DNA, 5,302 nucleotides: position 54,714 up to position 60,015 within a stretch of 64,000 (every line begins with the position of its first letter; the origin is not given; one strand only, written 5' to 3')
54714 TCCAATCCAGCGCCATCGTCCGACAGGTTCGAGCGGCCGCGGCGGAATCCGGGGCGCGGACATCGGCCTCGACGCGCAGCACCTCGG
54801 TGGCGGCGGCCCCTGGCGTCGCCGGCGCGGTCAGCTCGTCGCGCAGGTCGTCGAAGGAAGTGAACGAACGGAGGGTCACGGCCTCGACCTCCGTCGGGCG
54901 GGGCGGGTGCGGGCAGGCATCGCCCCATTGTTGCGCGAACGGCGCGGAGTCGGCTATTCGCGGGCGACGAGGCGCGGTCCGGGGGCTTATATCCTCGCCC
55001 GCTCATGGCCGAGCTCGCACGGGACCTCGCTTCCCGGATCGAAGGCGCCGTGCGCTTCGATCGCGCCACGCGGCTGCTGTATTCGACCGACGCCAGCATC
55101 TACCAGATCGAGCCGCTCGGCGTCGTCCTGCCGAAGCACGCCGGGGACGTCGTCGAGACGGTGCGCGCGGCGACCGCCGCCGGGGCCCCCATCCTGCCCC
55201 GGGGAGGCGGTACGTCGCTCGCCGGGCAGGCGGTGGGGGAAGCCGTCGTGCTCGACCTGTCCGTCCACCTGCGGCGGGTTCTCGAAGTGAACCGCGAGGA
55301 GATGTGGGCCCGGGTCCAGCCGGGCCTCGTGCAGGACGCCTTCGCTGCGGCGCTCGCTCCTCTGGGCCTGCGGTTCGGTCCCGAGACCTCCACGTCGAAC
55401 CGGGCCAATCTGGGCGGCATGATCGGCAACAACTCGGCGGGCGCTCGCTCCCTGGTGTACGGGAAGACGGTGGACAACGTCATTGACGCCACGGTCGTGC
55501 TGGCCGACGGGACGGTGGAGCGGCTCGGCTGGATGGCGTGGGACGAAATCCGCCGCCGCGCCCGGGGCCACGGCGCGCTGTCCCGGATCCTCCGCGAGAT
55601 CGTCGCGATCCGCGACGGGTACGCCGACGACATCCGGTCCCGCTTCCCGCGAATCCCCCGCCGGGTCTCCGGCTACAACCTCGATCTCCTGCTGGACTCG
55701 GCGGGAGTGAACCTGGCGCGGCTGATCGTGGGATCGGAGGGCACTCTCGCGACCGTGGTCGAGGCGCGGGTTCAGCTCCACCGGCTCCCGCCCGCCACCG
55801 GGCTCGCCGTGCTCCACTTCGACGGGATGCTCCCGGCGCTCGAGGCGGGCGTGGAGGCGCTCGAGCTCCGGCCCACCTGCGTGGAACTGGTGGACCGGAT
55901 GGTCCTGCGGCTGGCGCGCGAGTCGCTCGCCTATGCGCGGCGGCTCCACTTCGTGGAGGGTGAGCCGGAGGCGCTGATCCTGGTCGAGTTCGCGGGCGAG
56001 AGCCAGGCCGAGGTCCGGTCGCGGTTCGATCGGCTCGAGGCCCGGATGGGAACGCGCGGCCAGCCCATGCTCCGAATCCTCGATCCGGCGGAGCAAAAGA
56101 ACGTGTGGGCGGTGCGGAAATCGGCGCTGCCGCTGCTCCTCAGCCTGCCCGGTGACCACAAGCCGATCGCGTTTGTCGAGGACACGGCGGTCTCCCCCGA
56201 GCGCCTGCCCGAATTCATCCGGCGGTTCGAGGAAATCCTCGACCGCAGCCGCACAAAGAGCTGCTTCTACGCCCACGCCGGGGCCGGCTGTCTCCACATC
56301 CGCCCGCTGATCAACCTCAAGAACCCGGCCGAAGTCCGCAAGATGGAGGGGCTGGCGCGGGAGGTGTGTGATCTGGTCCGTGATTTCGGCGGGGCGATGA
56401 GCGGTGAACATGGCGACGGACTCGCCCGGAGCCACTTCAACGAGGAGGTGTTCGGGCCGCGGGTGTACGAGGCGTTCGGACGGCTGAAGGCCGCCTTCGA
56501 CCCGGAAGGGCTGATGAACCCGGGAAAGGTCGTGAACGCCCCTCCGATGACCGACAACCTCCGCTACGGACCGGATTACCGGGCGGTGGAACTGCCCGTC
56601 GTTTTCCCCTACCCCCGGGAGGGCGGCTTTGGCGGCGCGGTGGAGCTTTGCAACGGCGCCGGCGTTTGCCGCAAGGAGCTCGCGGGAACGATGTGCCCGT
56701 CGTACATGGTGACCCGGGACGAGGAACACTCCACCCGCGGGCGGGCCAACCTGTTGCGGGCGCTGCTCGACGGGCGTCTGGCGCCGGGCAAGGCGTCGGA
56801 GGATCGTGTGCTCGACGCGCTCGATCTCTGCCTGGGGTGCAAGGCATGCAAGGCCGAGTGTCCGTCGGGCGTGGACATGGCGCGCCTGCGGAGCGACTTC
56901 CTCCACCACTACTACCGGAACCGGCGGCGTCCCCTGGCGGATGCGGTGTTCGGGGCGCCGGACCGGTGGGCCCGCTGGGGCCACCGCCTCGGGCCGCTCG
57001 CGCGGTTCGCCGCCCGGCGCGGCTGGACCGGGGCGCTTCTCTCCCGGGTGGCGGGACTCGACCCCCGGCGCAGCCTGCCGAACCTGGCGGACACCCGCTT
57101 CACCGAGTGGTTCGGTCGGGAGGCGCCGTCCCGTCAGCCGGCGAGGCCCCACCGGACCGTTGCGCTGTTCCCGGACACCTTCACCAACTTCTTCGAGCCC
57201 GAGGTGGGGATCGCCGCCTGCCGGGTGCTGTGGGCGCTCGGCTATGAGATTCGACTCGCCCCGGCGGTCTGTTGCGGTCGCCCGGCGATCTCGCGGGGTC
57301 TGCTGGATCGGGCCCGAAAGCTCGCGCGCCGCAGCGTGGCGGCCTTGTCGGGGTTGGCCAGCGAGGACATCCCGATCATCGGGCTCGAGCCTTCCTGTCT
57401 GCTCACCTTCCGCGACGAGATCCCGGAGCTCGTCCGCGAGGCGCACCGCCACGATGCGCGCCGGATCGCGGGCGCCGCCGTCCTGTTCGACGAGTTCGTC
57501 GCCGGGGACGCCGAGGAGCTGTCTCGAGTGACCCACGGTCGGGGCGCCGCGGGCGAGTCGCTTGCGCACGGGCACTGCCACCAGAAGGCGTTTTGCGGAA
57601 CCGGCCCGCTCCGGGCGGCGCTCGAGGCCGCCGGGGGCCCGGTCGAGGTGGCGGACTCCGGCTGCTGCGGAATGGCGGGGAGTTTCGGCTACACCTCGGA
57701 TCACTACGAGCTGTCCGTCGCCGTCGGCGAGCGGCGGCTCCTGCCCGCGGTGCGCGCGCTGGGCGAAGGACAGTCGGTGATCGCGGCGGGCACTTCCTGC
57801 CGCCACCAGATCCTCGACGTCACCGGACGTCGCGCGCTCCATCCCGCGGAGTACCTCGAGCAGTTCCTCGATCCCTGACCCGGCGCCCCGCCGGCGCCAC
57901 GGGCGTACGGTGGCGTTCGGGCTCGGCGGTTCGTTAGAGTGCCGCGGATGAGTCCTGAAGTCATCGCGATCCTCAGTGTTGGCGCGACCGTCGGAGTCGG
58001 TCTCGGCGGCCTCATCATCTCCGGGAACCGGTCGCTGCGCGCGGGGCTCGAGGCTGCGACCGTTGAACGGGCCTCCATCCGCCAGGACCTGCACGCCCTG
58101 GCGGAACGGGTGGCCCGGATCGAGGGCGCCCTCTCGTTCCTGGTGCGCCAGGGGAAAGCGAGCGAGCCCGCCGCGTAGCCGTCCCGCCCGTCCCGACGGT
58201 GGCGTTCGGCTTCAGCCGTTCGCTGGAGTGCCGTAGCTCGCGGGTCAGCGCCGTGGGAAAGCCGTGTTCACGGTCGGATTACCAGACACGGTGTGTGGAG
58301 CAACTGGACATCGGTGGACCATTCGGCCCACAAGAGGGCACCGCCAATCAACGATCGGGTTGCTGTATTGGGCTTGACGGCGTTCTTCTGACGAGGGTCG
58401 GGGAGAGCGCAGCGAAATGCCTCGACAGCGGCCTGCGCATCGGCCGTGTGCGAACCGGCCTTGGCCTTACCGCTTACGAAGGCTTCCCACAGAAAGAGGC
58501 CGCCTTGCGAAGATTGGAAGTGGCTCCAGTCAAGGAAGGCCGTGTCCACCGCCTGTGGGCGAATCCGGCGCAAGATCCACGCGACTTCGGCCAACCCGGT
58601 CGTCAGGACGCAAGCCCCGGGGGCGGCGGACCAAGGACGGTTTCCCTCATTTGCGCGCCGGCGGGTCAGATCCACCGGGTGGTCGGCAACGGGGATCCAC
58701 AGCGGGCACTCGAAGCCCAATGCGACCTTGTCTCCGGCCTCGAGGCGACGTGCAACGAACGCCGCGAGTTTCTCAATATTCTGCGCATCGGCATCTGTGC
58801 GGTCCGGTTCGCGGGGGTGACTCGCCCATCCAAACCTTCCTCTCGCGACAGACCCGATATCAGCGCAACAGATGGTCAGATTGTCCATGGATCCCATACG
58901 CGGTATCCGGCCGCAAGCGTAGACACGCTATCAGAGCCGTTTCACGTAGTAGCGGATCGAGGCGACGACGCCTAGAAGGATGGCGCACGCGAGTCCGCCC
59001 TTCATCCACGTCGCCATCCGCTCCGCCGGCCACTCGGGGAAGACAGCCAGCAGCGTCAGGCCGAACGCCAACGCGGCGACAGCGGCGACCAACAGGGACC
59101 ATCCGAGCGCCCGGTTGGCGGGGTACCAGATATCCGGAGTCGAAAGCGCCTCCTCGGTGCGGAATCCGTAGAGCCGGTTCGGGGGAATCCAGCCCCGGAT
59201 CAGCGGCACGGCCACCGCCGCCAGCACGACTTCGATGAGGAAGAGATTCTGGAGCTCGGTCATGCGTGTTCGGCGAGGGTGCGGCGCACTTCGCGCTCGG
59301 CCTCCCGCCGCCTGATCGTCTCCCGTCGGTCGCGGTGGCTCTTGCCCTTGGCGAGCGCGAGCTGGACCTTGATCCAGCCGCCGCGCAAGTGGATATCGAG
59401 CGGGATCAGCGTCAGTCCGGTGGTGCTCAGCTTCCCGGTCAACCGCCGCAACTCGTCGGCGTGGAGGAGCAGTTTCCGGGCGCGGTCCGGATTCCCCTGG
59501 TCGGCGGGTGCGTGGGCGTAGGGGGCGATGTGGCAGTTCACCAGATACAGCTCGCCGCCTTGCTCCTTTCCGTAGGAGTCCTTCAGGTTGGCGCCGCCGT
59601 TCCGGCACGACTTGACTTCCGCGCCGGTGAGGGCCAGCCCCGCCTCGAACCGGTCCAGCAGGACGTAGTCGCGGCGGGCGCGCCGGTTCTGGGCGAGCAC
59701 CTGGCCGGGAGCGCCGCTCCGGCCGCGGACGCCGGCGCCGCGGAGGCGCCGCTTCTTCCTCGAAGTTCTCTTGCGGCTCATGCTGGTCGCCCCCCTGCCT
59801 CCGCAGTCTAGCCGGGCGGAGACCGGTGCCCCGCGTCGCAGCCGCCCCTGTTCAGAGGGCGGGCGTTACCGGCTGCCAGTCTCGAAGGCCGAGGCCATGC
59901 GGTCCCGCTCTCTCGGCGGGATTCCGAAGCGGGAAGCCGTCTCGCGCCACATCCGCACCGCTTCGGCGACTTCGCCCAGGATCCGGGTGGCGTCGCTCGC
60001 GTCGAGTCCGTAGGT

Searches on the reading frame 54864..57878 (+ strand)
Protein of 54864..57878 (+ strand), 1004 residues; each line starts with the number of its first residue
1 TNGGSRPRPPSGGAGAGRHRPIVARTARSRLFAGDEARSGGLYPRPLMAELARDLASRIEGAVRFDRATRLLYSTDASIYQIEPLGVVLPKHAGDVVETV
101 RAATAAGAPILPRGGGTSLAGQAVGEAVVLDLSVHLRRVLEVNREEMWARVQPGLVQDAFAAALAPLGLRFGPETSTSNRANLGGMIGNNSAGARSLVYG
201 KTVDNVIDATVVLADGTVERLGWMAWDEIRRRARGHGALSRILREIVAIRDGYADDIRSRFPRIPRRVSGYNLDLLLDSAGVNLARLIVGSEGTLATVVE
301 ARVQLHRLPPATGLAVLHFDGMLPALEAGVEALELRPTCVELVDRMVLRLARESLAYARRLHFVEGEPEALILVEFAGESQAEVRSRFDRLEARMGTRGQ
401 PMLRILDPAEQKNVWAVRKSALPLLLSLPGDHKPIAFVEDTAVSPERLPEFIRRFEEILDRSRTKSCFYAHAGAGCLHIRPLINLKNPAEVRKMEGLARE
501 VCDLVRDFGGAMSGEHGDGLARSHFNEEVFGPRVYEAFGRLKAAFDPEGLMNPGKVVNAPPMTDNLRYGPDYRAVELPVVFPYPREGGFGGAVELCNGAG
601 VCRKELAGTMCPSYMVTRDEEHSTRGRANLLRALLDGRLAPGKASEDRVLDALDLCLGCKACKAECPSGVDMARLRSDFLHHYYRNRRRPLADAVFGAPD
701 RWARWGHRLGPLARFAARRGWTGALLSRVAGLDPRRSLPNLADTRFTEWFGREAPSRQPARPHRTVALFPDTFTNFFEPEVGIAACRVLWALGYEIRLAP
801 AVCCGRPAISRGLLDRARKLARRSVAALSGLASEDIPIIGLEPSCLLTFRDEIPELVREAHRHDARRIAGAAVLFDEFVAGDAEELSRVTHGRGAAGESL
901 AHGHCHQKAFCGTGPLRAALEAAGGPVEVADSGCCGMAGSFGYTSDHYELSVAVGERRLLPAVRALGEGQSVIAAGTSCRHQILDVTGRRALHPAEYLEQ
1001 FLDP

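Call 25: search_protein_families(library=pfam, proteins=[window:54864-57878:+], max_evalue=0.001)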
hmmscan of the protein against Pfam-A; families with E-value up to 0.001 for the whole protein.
window:54864-57878:+ (1004 aa): 7 families
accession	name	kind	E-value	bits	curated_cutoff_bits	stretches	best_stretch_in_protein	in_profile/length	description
PF02913.24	FAD-oxidase_C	-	2.6e-53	181.7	21.2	1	309-556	2-248/248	FAD linked oxidases, C-terminal domain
PF01565.28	FAD_binding_4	-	4.8e-36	124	26.4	1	84-221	1-138/139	FAD binding domain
PF13534.11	Fer4_17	-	1.1e-08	35.9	22.2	1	596-671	2-61/61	4Fe-4S dicluster domain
PF13183.11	Fer4_8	-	1.3e-08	35.7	27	1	593-670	2-68/68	4Fe-4S dicluster domain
PF02754.22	CCG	-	9.1e-07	29.3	20.6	0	777-850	13-85/85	Cysteine-rich domain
PF12838.12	Fer4_7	-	0.00078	20.3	27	0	609-670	10-52/52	4Fe-4S dicluster domain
PF13237.11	Fer4_10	-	0.00081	19.7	25.5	0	652-670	5-25/53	4Fe-4S dicluster domain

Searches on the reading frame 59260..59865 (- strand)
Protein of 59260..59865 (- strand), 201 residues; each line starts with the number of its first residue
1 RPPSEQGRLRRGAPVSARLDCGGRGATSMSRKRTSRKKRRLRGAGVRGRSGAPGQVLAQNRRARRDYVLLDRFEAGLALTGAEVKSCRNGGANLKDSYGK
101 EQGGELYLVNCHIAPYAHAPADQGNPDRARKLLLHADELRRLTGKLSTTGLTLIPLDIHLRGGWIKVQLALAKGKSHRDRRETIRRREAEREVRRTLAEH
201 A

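Call 25: search_protein_families(library=pfam, proteins=[window:59260-59865:-], max_evalue=0.001)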
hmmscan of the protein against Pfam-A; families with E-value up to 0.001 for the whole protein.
window:59260-59865:- (201 aa): 1 family
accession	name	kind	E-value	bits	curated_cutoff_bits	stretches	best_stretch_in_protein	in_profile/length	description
PF01668.23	SmpB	-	2.2e-50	170.8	27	1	58-198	2-142/143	SmpB protein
